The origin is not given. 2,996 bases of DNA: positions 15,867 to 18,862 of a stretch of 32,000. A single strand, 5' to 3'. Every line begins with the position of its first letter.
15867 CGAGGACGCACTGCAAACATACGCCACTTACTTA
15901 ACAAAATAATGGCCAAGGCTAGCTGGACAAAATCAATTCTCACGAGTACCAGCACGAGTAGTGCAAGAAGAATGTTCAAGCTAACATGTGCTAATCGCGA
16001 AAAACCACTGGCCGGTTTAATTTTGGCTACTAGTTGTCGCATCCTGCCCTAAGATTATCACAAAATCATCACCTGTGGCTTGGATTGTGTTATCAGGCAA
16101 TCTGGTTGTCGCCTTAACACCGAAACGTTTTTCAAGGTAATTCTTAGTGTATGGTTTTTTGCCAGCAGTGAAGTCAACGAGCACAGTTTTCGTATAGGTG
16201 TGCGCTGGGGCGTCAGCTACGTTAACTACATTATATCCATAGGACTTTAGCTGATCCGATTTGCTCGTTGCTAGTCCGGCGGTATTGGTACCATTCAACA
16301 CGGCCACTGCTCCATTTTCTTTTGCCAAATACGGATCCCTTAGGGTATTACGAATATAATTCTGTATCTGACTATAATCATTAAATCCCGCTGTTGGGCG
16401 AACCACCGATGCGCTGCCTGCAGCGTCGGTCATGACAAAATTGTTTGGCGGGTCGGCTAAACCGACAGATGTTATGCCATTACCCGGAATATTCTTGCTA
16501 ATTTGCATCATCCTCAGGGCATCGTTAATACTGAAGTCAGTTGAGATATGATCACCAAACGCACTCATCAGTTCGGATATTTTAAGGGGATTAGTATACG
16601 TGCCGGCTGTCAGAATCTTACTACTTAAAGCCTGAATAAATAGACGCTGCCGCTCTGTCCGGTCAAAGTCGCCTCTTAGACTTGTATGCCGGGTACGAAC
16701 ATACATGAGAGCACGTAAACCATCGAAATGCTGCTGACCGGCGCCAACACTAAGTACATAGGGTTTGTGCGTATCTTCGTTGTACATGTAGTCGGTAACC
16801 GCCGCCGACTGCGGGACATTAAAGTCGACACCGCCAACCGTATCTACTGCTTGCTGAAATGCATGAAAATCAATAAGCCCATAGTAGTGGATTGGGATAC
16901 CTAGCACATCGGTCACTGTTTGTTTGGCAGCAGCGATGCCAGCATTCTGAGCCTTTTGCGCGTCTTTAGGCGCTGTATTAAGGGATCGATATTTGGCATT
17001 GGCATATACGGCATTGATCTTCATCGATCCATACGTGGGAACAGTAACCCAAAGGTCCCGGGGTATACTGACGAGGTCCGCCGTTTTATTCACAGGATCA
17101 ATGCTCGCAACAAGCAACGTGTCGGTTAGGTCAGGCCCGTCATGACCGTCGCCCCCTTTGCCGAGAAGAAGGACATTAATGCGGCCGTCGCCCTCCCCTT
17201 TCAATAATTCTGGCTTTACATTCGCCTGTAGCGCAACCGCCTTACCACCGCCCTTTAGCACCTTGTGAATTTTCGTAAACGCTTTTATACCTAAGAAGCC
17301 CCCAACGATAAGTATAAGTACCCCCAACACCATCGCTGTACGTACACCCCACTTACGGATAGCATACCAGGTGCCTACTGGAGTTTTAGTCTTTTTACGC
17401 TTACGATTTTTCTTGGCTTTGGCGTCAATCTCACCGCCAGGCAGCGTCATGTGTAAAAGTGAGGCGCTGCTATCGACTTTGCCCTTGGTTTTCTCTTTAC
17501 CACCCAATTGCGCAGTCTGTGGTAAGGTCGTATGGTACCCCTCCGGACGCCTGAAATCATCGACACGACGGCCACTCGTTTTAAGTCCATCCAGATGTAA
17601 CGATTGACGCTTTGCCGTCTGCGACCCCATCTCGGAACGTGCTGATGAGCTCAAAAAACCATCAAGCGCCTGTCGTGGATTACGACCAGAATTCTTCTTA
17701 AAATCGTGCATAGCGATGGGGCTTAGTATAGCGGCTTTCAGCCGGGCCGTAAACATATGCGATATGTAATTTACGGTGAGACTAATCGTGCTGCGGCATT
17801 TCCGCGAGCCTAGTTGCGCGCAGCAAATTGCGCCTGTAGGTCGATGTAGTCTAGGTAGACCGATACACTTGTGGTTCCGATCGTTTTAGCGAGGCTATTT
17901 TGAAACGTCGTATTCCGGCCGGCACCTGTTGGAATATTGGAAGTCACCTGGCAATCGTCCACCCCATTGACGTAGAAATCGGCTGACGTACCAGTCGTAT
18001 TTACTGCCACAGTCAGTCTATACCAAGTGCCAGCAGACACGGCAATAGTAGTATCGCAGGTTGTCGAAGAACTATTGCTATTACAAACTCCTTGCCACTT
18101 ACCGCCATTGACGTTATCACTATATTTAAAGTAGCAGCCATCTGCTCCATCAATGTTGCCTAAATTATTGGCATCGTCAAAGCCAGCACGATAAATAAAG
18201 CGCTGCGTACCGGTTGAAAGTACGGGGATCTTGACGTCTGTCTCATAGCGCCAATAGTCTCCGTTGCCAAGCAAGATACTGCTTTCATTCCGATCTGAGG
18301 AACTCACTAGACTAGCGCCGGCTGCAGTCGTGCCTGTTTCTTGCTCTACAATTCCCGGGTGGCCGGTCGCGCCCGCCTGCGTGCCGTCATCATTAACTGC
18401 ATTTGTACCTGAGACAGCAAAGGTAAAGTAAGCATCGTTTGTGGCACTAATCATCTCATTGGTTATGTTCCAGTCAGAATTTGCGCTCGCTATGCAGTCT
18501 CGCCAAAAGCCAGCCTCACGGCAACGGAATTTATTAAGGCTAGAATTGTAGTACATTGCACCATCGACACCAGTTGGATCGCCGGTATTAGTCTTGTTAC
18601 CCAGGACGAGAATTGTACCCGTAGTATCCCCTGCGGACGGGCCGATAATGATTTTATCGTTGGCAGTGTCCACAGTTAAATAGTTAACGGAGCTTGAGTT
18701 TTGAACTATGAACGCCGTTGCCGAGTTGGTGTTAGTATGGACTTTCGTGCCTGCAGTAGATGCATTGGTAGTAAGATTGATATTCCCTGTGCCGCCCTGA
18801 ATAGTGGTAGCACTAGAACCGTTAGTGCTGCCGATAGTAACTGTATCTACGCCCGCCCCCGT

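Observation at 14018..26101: Co-oriented envelope cluster: hairpin-anchored exported protein, giant fibre, LCP enzyme, polytopic membrane protein, HtrA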

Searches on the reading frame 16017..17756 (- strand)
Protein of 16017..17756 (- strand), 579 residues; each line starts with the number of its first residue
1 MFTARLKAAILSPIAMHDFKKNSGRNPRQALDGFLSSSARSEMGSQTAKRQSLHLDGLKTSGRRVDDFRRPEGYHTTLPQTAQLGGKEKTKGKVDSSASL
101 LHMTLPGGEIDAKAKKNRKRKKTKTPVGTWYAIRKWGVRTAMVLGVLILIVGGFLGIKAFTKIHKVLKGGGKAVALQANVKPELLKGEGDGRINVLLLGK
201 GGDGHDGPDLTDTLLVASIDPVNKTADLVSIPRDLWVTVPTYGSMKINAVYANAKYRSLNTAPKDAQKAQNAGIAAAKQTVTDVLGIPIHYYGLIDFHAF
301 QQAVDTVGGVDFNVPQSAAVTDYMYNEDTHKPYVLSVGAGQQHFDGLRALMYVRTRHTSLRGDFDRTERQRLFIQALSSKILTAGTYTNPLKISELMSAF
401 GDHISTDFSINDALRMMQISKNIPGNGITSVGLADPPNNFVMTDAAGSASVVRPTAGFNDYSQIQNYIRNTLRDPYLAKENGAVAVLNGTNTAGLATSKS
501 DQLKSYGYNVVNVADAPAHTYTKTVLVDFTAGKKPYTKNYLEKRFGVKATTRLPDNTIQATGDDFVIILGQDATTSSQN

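Call 4: search_protein_families(library=pfam, proteins=[window:16017-17756:-], max_evalue=0.01)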
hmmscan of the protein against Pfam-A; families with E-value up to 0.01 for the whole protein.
window:16017-17756:- (579 aa): 2 families
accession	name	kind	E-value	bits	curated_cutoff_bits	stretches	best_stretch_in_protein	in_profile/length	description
PF03816.19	LytR_cpsA_psr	-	5.1e-36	124.5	24.6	1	211-381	2-148/150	LytR_cpsA_psr family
PF13399.11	LytR_C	-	1.2e-10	42.6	22.2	1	484-572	4-85/86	LytR cell envelope-related transcriptional attenuator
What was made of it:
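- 16017..17711 (-): LCP-family glycopolymer transferase. The likely true start is ATG 17711 (564 aa); the longest ORF starts at 17756 (579 aa). It has a basic N-terminus, one TM (ORF residues 136-164), an LCP catalytic domain and a LytR_C domain. Pfam LytR_cpsA_psr 5.1e-36 and LytR_C 1.2e-10 (call 4).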

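Call 5: search_protein_families(library=ncbifam, proteins=[window:16017-17756:-], max_evalue=0.01)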
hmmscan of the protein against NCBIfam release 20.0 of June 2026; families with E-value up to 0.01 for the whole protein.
window:16017-17756:- (579 aa): 4 families
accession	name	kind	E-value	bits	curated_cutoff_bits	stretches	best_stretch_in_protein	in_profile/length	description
TIGR00350.1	lytR_cpsA_psr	domain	4.1e-32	111.5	62.3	1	211-381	3-150/152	LCP family glycopolymer transferase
NF006897.1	PRK09379.1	equivalog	1.6e-25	90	441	1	141-421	9-255/298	polyisoprenyl-teichoic acid--peptidoglycan teichoic acid transferase TagU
NF047591.1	ligase_LytR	equivalog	3.9e-17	62.6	450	1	211-412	80-263/336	glycopolymer--peptidoglycan transferase LytR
NF051849.1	LCP_trans_Cps2A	equivalog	1.3e-14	54.3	650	1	273-417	287-418/477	LCP family glycopolymer transferase CpsA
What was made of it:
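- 16017..17711 (-): NCBIfam LCP domain above its cutoff (call 5).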

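Call 52: search_solved_structures(query=window:16017-17756:-, max_evalue=0.001, show_alignments=2)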
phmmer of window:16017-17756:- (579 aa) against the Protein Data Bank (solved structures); distinct sequences matched with E-value up to 0.001: 17.
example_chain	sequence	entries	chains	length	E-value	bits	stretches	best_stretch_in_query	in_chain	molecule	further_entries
6uf3_A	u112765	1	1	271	9.7e-23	83.7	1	210-465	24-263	Polyisoprenyl-teichoic acid--peptidoglycan teichoic acid transferase TagV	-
3nxh_A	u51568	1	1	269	9.9e-23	83.7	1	210-465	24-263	transcriptional regulator yvhJ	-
3pe5_A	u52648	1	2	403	2.1e-16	62.8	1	176-412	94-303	Uncharacterized protein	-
6uex_A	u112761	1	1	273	4.3e-16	61.8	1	189-400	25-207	Regulatory protein MsrR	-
3nro_A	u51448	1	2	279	5e-15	58.3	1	193-417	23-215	Lmo1026 protein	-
3owq_A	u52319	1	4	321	8.5e-15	57.5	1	138-417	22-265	Lin1025 protein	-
6uf6_A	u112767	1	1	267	1.1e-14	57.1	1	195-409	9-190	Polyisoprenyl-teichoic acid--peptidoglycan teichoic acid transferase TagU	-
9gn3_A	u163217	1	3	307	1.3e-13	53.6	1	190-422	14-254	Regulatory protein MsrR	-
8qty_A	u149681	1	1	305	2.7e-12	49.2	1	211-410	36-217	Biofilm regulatory protein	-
3mej_A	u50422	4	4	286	1e-11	47.4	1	191-418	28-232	transcriptional regulator ywtF | Putative transcriptional regulator ywtF | Polyisoprenyl-teichoic acid--peptidoglycan teichoic acid transferase TagT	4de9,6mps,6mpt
6uf5_A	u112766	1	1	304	1.1e-11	47.2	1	190-418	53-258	Polyisoprenyl-teichoic acid--peptidoglycan teichoic acid transferase TagT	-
9cy9_A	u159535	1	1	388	2.1e-11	46.3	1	211-412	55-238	Biofilm regulatory protein A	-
3qfi_A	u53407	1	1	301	4.3e-11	45.3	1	195-415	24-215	Transcriptional regulator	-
3okz_A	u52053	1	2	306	4.4e-10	42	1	211-411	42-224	Putative uncharacterized protein gbs0355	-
4de8_A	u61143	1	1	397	2.9e-08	36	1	272-423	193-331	Cps2A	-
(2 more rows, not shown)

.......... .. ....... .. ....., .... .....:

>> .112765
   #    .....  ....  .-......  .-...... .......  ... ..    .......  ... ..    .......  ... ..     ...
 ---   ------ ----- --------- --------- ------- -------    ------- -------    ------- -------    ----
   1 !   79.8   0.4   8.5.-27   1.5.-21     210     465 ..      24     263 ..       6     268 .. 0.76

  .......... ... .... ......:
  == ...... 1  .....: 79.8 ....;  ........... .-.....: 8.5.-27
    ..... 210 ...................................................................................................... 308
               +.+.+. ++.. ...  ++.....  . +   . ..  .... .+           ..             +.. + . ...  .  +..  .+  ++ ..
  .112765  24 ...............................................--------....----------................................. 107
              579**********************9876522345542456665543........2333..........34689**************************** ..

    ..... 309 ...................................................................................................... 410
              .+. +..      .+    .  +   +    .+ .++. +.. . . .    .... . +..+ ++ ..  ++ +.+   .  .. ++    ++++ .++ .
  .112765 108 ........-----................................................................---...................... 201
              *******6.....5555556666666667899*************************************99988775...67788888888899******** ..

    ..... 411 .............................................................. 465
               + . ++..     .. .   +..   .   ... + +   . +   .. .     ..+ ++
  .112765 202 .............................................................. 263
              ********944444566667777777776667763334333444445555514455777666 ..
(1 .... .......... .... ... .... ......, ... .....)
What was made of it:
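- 16017..17711 (-): It aligns to B. subtilis TagV 6uf3 at 1e-22, with the motifs SIPRD, R-x-R and GDF-R-x-x-RQ shared by both sequences (call 52).
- On LCP (LytR-CpsA-Psr) glycopolymer transferase: In the alignment to TagV 6uf3, the motifs D-(T/S)-L, SIPRD, R-x-R and GDF-R-x-x-RQ are identical in both sequences (call 52).
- Closest known: LCP. Same: Arg/Asp-containing sequence motifs are shared with TagV in the alignment (calls 4, 5, 52).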

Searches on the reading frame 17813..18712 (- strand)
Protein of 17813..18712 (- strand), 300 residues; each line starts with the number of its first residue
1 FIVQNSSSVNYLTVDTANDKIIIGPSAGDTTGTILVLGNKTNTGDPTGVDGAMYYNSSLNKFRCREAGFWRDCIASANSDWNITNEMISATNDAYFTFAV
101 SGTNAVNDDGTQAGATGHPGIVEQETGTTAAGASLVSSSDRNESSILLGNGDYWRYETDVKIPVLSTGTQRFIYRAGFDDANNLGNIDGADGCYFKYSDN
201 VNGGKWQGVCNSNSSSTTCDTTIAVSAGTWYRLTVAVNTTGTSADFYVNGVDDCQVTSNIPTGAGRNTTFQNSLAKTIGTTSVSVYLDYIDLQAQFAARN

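Call 50: find_homologous_proteins(query=window:17813-18712:-)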
Query window:17813-18712:- (300 aa): 54 proteins with E <= 0.001 among 1747 candidates.
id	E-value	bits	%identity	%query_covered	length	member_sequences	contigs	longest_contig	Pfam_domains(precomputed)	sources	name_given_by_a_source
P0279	1.0e-71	260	46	99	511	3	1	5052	PF22237.4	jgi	jgi:hypothetical protein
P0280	4.8e-69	251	51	89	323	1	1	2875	PF22237.4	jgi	jgi:hypothetical protein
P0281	4.9e-69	251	46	92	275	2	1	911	PF22237.4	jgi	jgi:hypothetical protein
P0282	8.7e-69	251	47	98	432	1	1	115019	PF22237.4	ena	-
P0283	4.8e-68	248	57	71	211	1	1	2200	PF22237.4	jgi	jgi:hypothetical protein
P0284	2.3e-67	246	47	87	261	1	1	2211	PF22237.4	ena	-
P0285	6.2e-66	241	45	99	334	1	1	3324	PF22237.4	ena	-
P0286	1.8e-65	240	50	82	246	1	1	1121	PF22237.4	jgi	jgi:hypothetical protein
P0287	2.9e-54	203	44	87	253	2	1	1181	PF22237.4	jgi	jgi:hypothetical protein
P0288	4.8e-52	196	42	99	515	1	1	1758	PF01344.32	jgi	jgi:hypothetical protein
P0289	7.0e-52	195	41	98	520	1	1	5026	-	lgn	-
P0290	2.9e-49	187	50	61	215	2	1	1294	PF22237.4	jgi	jgi:hypothetical protein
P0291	9.5e-49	185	54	58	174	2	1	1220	PF13385.14,PF22237.4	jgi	jgi:hypothetical protein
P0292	3.3e-48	183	51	63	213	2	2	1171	PF13385.14,PF22237.4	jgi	jgi:hypothetical protein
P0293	7.0e-48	182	54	52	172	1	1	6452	PF22237.4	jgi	jgi:hypothetical protein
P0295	1.3e-43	168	49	61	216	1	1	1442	PF22237.4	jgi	jgi:hypothetical protein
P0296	7.3e-40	156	36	100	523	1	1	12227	PF22237.4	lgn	-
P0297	4.4e-34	137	39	76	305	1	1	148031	PF22237.4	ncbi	-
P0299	1.7e-30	125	38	69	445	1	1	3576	PF22237.4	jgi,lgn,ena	-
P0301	4.5e-28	117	39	68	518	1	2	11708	PF10983.14,PF22237.4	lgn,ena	-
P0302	3.9e-27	114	40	58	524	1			PF13229.13,PF22237.4,PF05048.20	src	-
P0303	7.3e-26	110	39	60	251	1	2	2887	PF22237.4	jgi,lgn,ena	-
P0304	5.6e-25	107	33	88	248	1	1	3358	PF22237.4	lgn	-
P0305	2.6e-24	105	35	77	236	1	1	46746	PF22237.4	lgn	-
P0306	2.8e-24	105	39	60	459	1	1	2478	PF19264.5,PF22237.4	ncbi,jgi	jgi:hypothetical protein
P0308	2.0e-22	98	41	60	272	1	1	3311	PF22237.4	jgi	-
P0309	5.0e-21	94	37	62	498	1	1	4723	PF22237.4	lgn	-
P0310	5.4e-21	94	31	67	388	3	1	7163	PF22237.4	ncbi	-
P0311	1.7e-20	92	36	65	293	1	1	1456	PF13385.14,PF22237.4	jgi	jgi:hypothetical protein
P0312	3.3e-20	91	38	61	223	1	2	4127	PF13385.14,PF22237.4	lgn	-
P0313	7.0e-20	90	35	78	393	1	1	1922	PF22237.4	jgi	jgi:hypothetical protein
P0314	1.2e-19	89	35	82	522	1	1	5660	PF24681.2,PF22237.4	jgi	jgi:hypothetical protein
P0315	2.3e-17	82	37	59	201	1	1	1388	PF22237.4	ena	-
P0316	6.2e-16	77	39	48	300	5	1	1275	PF22237.4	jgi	-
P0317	1.9e-15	76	34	64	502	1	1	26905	PF22237.4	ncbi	-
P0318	3.4e-15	75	31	83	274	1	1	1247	PF26696.1,PF22237.4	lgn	-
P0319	1.1e-14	73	33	58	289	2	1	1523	PF22237.4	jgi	jgi:hypothetical protein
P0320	5.6e-14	71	34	58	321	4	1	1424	PF22237.4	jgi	jgi:hypothetical protein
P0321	7.0e-14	70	32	65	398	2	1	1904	PF22237.4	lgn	-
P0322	2.5e-13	69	33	62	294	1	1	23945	PF22237.4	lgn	-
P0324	2.9e-12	65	31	69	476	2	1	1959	PF22237.4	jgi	jgi:hypothetical protein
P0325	1.3e-10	60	33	48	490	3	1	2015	PF22237.4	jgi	jgi:hypothetical protein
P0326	1.6e-9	56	32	59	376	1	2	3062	PF22237.4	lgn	-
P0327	4.5e-9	55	33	67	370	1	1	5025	PF22237.4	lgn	-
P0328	6.9e-9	54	33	63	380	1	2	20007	PF22237.4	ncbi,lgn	-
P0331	6.0e-4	38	34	43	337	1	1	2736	PF22237.4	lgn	-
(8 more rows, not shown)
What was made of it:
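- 17849..18361 (-): C-terminal tip domain of the fibre (residues about 2258-2428): SO2946-like C-terminal domain, ConA-like/LamG-related. Homologues carry PF22237 or PF13385 (call 50).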

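Call 51: search_protein_families(library=pfam, proteins=[window:17813-18712:-, P0280, P0291], max_evalue=1)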
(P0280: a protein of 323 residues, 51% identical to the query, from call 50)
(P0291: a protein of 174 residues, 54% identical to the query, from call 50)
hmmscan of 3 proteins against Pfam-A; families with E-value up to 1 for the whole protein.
window:17813-18712:- (300 aa): 2 families
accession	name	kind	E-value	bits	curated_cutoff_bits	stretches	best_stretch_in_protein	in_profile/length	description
PF22237.3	SO2946-like_C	-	1.1e-17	64.9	27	1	118-288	2-163/163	SO2946-like, C-terminal domain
PF13385.13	Laminin_G_3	-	4.4e-05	24.1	27.6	1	185-267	44-116/151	Concanavalin A-like lectin/glucanases superfamily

P0280 (323 aa): 2 families
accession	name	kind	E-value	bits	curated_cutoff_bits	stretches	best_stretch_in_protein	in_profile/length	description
PF22237.3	SO2946-like_C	-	7.1e-16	59.1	27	1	142-311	2-163/163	SO2946-like, C-terminal domain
PF13385.13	Laminin_G_3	-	0.2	12.2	27.6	1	211-286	44-112/151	Concanavalin A-like lectin/glucanases superfamily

P0291 (174 aa): 2 families
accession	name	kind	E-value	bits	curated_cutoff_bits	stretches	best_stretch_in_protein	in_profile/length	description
PF22237.3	SO2946-like_C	-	1.6e-14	54.7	27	1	3-162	8-163/163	SO2946-like, C-terminal domain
PF13385.13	Laminin_G_3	-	5.6e-06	27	27.6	1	56-137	24-112/151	Concanavalin A-like lectin/glucanases superfamily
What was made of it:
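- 17849..18361 (-): Pfam PF22237 at 1.1e-17 (64.9 bits, cutoff 27) and Laminin_G_3 at 4e-5, when the last 300 aa are scanned alone (call 51).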

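Call 72: search_solved_structures(query=A5, max_evalue=1, show_alignments=1)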
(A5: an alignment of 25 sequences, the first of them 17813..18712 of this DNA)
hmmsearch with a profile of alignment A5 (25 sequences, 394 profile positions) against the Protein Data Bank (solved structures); distinct sequences matched with E-value up to 1: 0.
